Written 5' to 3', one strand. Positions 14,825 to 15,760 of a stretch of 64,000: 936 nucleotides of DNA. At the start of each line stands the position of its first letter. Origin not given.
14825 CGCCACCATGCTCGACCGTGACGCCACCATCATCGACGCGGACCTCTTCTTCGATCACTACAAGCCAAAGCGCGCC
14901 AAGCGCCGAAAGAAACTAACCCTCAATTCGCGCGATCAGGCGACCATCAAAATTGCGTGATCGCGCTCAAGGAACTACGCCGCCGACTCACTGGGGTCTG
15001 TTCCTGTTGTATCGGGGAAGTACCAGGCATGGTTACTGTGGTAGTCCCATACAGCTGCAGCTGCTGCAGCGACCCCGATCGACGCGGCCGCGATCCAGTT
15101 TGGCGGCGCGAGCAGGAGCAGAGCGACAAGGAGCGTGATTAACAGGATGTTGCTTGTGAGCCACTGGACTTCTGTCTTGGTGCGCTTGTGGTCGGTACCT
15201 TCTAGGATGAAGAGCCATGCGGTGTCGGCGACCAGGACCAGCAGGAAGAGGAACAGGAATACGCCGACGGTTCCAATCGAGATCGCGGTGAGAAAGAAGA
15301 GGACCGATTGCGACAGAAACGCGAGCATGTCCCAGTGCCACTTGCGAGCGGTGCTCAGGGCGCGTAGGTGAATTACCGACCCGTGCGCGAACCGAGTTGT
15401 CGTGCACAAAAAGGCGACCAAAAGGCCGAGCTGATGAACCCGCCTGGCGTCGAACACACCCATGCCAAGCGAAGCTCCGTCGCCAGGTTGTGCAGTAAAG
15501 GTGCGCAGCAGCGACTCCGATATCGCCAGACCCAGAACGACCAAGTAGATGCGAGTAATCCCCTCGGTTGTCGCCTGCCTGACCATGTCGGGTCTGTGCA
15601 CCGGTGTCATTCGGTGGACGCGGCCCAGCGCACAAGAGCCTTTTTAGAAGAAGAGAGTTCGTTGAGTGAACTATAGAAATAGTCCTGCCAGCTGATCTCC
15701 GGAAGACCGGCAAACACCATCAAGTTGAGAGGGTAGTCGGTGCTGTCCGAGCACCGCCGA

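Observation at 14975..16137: Two-gene cassette: nucleoside 2-deoxyribosyltransferase-like enzyme translationally coupled to a multi-TM protein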

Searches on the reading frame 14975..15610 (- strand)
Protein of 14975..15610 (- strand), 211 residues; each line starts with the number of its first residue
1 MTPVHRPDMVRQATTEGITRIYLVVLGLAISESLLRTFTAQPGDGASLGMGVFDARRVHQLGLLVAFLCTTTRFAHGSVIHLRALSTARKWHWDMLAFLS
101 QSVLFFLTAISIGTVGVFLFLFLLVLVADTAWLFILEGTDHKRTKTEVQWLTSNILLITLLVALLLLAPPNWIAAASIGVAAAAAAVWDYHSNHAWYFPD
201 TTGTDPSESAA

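Call 3: search_protein_families(library=pfam, proteins=[window:14975-15610:-], max_evalue=1)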
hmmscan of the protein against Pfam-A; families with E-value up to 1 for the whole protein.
window:14975-15610:- (211 aa): 2 families
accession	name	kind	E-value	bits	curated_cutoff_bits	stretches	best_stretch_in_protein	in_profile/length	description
PF04819.17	DUF716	-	0.012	15.7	25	1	119-176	4-61/138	Family of unknown function (DUF716)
PF02984.24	Cyclin_C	-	0.24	11.9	22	1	144-182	18-56/119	Cyclin, C-terminal domain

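Call 4: search_protein_families(library=padloc, proteins=[window:14975-15610:-], max_evalue=1)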
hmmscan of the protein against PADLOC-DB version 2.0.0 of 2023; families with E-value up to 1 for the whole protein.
window:14975-15610:- (211 aa): 1 family
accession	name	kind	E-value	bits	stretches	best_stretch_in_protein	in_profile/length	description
PDLC04468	PDC-M15B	-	0.012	13.3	1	86-139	61-114/214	-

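Call 5: search_protein_families(library=ncbifam, proteins=[window:14975-15610:-], max_evalue=1)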
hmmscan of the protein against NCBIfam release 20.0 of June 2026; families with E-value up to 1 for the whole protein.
window:14975-15610:- (211 aa): 1 family
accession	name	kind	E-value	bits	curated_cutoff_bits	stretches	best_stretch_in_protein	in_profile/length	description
NF051878.1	lpactltferLnb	equivalog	0.73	8.6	550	1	87-171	282-368/394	lipoprotein N-acyltransferase Lnb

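Call 10: find_homologous_proteins(query=window:14975-15610:-)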
Query window:14975-15610:- (211 aa): 2 proteins with E <= 0.001 among 3006 candidates.
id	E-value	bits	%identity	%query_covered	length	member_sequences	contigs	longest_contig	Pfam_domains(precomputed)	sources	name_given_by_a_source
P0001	1.9e-132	457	100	100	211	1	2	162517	-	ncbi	-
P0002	3.2e-53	199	52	91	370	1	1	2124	PF05014.22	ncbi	-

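Call 13: find_encoding_contigs(protein=P0002, flank=10000)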
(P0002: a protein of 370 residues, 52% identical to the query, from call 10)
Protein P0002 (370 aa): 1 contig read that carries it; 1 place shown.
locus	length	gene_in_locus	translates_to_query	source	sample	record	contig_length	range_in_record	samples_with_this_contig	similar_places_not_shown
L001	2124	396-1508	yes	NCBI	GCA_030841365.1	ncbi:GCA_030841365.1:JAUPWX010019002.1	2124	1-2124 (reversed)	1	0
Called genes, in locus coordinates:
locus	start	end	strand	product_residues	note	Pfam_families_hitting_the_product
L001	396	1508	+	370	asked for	PF05014:Nuc_deoxyrib_tr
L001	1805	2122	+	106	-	?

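Call 14: find_encoding_contigs(protein=P0001, flank=10000)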
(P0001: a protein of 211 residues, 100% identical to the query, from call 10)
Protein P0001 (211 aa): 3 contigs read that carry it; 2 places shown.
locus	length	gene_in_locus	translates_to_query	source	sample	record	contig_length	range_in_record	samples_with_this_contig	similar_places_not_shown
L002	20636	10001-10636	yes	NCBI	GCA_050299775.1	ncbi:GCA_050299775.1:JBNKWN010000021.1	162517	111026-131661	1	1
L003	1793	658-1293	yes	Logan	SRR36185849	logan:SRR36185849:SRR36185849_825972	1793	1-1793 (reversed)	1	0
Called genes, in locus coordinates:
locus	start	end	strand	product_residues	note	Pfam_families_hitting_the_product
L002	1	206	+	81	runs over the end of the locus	-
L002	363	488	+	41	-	-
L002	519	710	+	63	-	-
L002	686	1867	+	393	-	PF13173:AAA_14, PF13635:DUF4143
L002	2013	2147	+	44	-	-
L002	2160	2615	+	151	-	PF00583:Acetyltransf_1 (weak)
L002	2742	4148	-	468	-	PF01734:Patatin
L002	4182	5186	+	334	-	-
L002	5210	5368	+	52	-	PF13751:DDE_Tnp_1_6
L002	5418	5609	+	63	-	-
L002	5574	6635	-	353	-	PF10137:CAP12-PCTIR_TIR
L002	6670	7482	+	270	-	PF01609:DDE_Tnp_1 (weak), PF13751:DDE_Tnp_1_6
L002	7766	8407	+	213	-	PF20385:DUF6680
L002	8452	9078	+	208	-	PF13643:DUF4145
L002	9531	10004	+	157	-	PF05014:Nuc_deoxyrib_tr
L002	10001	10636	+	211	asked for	-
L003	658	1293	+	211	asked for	-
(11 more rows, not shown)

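Call 22: search_solved_structures(query=window:14975-15610:-, max_evalue=10)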
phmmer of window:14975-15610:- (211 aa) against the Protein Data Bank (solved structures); distinct sequences matched with E-value up to 10: 0.

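Call 31: search_protein_representatives(alignment_id=A1)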
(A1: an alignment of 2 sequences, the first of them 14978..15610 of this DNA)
Query: 2 sequences, 216 profile positions. Proteins with E-value up to 0.001 (for the whole library): 226; up to 1e-10: 70; up to 1e-30: 19. The best 150 are listed.
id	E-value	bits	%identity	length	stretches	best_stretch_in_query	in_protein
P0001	4.1e-119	412.2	-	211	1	1-216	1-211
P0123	4.8e-59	215.9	-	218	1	12-210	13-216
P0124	1.9e-51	191.1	-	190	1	12-183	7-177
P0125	1.5e-47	178.3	-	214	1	13-206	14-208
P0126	3.5e-46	173.9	-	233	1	10-209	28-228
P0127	3.6e-45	170.6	-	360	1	8-211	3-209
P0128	5.1e-41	157.0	-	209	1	9-206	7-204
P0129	9.0e-41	156.2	-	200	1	11-204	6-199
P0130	5.7e-38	147.0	-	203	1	13-193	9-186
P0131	5.2e-36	140.6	-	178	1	31-205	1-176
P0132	6.0e-36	140.4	-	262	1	11-206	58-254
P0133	4.5e-35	137.6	-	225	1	12-207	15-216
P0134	3.5e-34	134.7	-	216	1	17-207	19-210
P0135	8.8e-34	133.3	-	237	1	8-212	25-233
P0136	1.4e-33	132.7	-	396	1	16-206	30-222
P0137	1.8e-33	132.3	-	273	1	19-210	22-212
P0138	4.9e-33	130.9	-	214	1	12-207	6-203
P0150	2.5e-24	102.5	-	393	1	14-205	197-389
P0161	3.2e-20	89.0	-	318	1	11-211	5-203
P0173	2.9e-14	69.6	-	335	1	14-205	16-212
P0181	1.9e-12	63.6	-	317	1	19-203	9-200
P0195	6.1e-10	55.4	-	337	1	12-204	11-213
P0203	7.1e-09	51.9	-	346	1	19-211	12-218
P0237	7.6e-07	45.3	-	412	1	66-206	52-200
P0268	9.9e-06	41.7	-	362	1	25-207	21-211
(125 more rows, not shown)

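Call 32: search_protein_families(library=pfam, proteins=[P0127, P0136, P0150, P0137, P0161, P0173, P0181, P0195, P0203, P0237], max_evalue=0.01)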
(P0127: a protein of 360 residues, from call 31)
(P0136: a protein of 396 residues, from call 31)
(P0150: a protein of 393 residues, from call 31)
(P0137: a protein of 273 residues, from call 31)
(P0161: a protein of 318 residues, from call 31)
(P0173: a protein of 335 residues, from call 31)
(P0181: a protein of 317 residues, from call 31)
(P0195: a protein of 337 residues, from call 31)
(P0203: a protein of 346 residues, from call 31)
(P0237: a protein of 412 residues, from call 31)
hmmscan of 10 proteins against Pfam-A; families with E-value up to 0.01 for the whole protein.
P0127 (360 aa): 2 families
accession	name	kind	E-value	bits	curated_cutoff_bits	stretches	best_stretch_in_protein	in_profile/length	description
PF05014.21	Nuc_deoxyrib_tr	-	4.2e-16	59.6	28.8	1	215-314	1-109/117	Nucleoside 2-deoxyribosyltransferase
PF15891.11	Nuc_deoxyri_tr2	-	1.3e-10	42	30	1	213-311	2-105/105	Nucleoside 2-deoxyribosyltransferase like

P0136 (396 aa): 2 families
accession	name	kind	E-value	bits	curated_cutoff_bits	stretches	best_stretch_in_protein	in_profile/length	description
PF05014.21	Nuc_deoxyrib_tr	-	1.8e-18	67.2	28.8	1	242-348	1-115/117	Nucleoside 2-deoxyribosyltransferase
PF15891.11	Nuc_deoxyri_tr2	-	1.1e-07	32.6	30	1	242-338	4-104/105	Nucleoside 2-deoxyribosyltransferase like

P0150 (393 aa): 0 families

P0137 (273 aa): 0 families

P0161 (318 aa): 1 family
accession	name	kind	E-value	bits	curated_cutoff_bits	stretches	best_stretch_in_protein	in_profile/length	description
PF24963.1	DUF7768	-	2.2e-27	95.6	26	1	205-303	2-97/98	Domain of unknown function (DUF7768)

P0173 (335 aa): 1 family
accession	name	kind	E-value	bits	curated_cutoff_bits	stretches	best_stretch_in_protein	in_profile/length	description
PF24963.1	DUF7768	-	3.3e-24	85.5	26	1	218-321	2-98/98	Domain of unknown function (DUF7768)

P0181 (317 aa): 1 family
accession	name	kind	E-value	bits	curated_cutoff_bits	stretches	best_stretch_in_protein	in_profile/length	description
PF24963.1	DUF7768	-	2.3e-07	31.5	26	1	210-303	3-94/98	Domain of unknown function (DUF7768)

P0195 (337 aa): 3 families
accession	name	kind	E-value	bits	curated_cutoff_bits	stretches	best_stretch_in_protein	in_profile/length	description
PF14359.12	DUF4406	-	3.8e-11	43.7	22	1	257-326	26-89/91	Domain of unknown function (DUF4406)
PF24963.1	DUF7768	-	2.8e-07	31.2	26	1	242-326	11-95/98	Domain of unknown function (DUF7768)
PF05014.21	Nuc_deoxyrib_tr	-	0.0085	16.7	28.8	0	257-327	23-94/117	Nucleoside 2-deoxyribosyltransferase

P0203 (346 aa): 3 families
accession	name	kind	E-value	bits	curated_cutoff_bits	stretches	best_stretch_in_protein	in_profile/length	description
PF14359.12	DUF4406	-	3.7e-10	40.5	22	1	235-333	3-91/91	Domain of unknown function (DUF4406)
PF09152.16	DUF1937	-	5.7e-06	27.4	23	1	235-332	3-112/116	Domain of unknown function (DUF1937)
PF24963.1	DUF7768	-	8.4e-06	26.5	26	1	234-333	2-97/98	Domain of unknown function (DUF7768)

P0237 (412 aa): 2 families
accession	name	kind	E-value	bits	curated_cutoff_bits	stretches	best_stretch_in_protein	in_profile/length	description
PF24963.1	DUF7768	-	8.1e-05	23.3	26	1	301-398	2-95/98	Domain of unknown function (DUF7768)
PF14359.12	DUF4406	-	0.0035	18.1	22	1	304-399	5-90/91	Domain of unknown function (DUF4406)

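Call 35: find_homologous_proteins(query=A2, max_evalue=0.001)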
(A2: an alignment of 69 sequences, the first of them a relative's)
Query A2 (69 sequences) (211 aa, profile of the alignment): 130 proteins with E <= 0.001 among 8000 candidates; the best 120 are listed.
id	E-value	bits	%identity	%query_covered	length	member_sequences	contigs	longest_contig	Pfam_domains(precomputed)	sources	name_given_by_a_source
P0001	1.7e-61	226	100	100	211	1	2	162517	-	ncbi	-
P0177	6.5e-58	214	28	59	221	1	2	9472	-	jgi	jgi:hypothetical protein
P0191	1.4e-52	197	21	96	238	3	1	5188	-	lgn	-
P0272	2.1e-52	196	25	97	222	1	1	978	-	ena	-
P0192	3.3e-52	195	25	90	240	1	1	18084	-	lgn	-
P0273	1.0e-51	194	33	36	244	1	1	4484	-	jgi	jgi:hypothetical protein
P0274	1.2e-51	194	25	95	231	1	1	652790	-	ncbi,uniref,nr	ncbi:hypothetical protein [Myxococcus qinghaiensis]|uniref:hypothetical protein n=1 Tax=Myxococcus q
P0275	3.2e-51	192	28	62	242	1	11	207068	-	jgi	jgi:hypothetical protein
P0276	4.8e-51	192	28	62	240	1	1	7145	-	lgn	-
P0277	7.7e-51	191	24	93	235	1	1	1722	-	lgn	-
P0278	2.0e-50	190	22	90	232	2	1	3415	-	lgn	-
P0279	2.6e-50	189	23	90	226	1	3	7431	-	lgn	-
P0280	4.0e-50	189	25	70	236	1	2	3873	-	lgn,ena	-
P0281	8.7e-50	187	22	95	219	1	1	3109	-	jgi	jgi:hypothetical protein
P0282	1.3e-49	187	23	94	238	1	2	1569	-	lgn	-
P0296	2.3e-48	183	25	91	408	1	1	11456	-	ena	-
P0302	5.8e-48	182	29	36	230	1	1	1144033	-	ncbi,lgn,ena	-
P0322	1.6e-46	177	23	91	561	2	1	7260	-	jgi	jgi:hypothetical protein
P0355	3.3e-43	166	29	37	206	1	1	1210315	-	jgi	jgi:uncharacterized membrane protein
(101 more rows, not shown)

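Call 39: find_related_loci(query=A3, collection=metagenome_contigs, flank=6000)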
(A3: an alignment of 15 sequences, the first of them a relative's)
Query A3 (211 aa) in metagenome_contigs; peptide patterns used: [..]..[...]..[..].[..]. (x = any residue, [..] = any of these).
102 stretches matched a pattern; 12 encode a relative of the query (tblastn E <= 1e-3); 12 distinct loci.
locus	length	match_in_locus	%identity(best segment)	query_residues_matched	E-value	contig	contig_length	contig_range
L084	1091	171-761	39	6-201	1e-38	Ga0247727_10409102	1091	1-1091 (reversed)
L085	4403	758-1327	39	10-199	6e-37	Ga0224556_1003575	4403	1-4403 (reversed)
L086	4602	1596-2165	39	10-199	3e-36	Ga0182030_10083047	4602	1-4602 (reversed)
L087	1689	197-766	38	10-199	1e-35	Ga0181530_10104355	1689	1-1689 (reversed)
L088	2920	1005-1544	42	6-188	3e-34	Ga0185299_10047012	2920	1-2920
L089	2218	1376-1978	35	3-205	3e-33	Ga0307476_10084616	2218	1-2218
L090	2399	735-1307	41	12-201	5e-33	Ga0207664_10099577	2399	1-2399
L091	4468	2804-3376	41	12-201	6e-33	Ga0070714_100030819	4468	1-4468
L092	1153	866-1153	49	3-101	5e-22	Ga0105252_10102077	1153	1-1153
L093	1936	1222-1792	36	10-199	2e-16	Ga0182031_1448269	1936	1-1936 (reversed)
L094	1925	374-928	28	10-198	1e-8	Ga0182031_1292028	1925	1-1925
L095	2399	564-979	28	63-199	2e-8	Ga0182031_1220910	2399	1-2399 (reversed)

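Call 42: find_encoding_contigs(protein=P0123, flank=8000, max_places=3)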
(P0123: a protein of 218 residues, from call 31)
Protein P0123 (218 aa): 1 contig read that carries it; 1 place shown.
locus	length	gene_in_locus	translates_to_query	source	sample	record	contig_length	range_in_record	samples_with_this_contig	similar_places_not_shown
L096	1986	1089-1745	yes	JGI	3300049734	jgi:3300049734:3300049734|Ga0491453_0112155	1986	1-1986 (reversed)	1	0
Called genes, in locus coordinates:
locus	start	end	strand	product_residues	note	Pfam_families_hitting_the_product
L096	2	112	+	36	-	?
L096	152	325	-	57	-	-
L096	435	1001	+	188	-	-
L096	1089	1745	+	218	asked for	-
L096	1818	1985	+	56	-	?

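Call 43: find_encoding_contigs(protein=P0274, flank=8000, max_places=3)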
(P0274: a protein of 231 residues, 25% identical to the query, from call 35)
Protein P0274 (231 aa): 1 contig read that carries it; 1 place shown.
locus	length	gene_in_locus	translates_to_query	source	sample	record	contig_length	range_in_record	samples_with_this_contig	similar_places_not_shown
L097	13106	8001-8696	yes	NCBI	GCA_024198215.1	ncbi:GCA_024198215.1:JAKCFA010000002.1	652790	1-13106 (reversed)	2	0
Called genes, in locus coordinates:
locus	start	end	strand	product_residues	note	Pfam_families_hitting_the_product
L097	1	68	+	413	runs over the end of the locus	PF04339:FemAB_like, PF13480:Acetyltransf_6 (weak)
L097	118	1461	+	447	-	PF09594:GT87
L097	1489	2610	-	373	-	-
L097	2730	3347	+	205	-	PF04525:LOR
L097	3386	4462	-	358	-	PF00072:Response_reg, PF13581:HATPase_c_2 (faint), PF00512:HisKA, PF02518:HATPase_c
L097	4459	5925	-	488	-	PF03796:DnaB_C (faint), PF06745:ATPase, PF13191:AAA_16 (faint), PF13481:AAA_25, PF00004:AAA (faint), PF05729:NACHT (faint), PF13481:AAA_25 (weak), PF06745:ATPase, +4 more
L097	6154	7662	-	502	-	-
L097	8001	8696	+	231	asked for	-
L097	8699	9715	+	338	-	-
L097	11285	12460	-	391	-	PF01555:N6_N4_Mtase, PF01170:UPF0020 (faint)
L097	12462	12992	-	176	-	-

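Call 44: find_encoding_contigs(protein=P0302, flank=8000, max_places=3)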
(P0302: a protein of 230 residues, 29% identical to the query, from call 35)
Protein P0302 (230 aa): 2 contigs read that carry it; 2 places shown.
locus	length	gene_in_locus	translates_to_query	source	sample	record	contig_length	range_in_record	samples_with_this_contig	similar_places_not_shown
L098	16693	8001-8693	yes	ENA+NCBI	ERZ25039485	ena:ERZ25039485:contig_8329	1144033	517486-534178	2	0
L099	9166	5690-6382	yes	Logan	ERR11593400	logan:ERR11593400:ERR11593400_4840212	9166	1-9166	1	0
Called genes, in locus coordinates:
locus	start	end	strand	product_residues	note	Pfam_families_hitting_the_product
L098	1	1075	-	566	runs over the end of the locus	PF00390:malic, PF03949:Malic_M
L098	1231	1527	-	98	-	-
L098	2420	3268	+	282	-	PF00589:Phage_integrase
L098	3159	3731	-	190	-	PF13392:HNH_3 (weak)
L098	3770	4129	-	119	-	-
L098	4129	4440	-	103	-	-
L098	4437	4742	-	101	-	-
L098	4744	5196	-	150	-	-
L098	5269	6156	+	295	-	PF00069:Pkinase, PF07714:PK_Tyr_Ser-Thr, PF03109:ABC1 (weak)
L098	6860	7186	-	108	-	-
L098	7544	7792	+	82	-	-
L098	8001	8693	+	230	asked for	-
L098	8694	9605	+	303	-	-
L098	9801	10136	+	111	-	-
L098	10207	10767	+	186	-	-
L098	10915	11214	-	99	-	-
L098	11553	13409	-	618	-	PF13476:AAA_23, PF13304:AAA_21, PF13175:AAA_15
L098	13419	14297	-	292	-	PF01555:N6_N4_Mtase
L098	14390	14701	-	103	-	-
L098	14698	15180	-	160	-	-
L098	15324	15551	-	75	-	-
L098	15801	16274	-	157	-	-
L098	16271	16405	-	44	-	-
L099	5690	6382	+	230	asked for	-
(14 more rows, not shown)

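Call 45: search_protein_families(library=pfam, proteins=[L096:435-1001:+, L096:1818-1985:+, L097:8699-9715:+, L098:8694-9605:+, L098:9801-10136:+, L098:10207-10767:+, L086:2711-3631:+, L085:2271-3050:+, P0296, P0322], max_evalue=0.1)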
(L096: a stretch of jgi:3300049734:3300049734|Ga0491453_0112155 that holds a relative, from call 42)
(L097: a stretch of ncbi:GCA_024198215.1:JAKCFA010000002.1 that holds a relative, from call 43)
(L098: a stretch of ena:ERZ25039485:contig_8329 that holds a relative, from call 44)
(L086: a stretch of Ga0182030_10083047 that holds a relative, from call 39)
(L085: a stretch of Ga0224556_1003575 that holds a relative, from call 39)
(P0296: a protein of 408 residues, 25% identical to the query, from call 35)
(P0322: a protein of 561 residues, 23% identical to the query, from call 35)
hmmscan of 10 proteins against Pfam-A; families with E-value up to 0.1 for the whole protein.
L096:435-1001:+ (188 aa): 0 families

L096:1818-1985:+ (56 aa): 0 families

L097:8699-9715:+ (338 aa): 0 families

L098:8694-9605:+ (303 aa): 0 families

L098:9801-10136:+ (111 aa): 0 families

L098:10207-10767:+ (186 aa): 1 family
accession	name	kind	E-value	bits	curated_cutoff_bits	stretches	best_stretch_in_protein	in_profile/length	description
PF05037.18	DUF669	-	0.0017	18.9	21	1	50-147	35-129/138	Protein of unknown function (DUF669)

L086:2711-3631:+ (306 aa): 0 families

L085:2271-3050:+ (259 aa): 0 families

P0296 (408 aa): 1 family
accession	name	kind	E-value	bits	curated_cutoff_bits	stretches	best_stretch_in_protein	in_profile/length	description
PF19942.4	DUF6404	-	0.01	16.6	27.6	1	302-351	30-77/115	Family of unknown function (DUF6404)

P0322 (561 aa): 0 families

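Call 46: search_protein_families(library=padloc, proteins=[P0274, P0302, L097:8699-9715:+, L098:8694-9605:+, P0123, P0127, P0161, P0203, P0268, L096:435-1001:+], max_evalue=0.1)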
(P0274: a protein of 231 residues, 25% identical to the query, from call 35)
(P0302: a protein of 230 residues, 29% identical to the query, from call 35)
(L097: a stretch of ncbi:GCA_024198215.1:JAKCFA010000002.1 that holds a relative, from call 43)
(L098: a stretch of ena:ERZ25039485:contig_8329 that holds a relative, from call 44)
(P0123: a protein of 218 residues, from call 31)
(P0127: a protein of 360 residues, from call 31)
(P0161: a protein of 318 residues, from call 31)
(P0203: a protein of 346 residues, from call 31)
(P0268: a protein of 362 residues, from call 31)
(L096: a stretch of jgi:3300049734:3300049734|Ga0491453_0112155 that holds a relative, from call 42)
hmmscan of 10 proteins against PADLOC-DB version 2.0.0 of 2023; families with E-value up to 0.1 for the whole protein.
P0274 (231 aa): 1 family
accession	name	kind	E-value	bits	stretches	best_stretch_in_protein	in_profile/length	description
PDLC02407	Aga_Helical-REase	-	0.0095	13.4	1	127-196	218-290/401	Class II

P0302 (230 aa): 0 families

L097:8699-9715:+ (338 aa): 0 families

L098:8694-9605:+ (303 aa): 0 families

P0123 (218 aa): 0 families

P0127 (360 aa): 0 families

P0161 (318 aa): 0 families

P0203 (346 aa): 0 families

P0268 (362 aa): 0 families

L096:435-1001:+ (188 aa): 0 families

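Call 52: search_solved_structures(query=L098:8694-9602:+, max_evalue=10, show_alignments=2)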
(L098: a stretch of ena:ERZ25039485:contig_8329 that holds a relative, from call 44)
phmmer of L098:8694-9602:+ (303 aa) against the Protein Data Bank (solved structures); distinct sequences matched with E-value up to 10: 2.
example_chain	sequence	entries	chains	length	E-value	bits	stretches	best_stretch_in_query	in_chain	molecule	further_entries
1rp3_B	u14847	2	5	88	0.44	13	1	216-259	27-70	anti sigma factor FlgM | anti-sigma factor FlgM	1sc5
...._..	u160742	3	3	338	0.8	12.2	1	209-277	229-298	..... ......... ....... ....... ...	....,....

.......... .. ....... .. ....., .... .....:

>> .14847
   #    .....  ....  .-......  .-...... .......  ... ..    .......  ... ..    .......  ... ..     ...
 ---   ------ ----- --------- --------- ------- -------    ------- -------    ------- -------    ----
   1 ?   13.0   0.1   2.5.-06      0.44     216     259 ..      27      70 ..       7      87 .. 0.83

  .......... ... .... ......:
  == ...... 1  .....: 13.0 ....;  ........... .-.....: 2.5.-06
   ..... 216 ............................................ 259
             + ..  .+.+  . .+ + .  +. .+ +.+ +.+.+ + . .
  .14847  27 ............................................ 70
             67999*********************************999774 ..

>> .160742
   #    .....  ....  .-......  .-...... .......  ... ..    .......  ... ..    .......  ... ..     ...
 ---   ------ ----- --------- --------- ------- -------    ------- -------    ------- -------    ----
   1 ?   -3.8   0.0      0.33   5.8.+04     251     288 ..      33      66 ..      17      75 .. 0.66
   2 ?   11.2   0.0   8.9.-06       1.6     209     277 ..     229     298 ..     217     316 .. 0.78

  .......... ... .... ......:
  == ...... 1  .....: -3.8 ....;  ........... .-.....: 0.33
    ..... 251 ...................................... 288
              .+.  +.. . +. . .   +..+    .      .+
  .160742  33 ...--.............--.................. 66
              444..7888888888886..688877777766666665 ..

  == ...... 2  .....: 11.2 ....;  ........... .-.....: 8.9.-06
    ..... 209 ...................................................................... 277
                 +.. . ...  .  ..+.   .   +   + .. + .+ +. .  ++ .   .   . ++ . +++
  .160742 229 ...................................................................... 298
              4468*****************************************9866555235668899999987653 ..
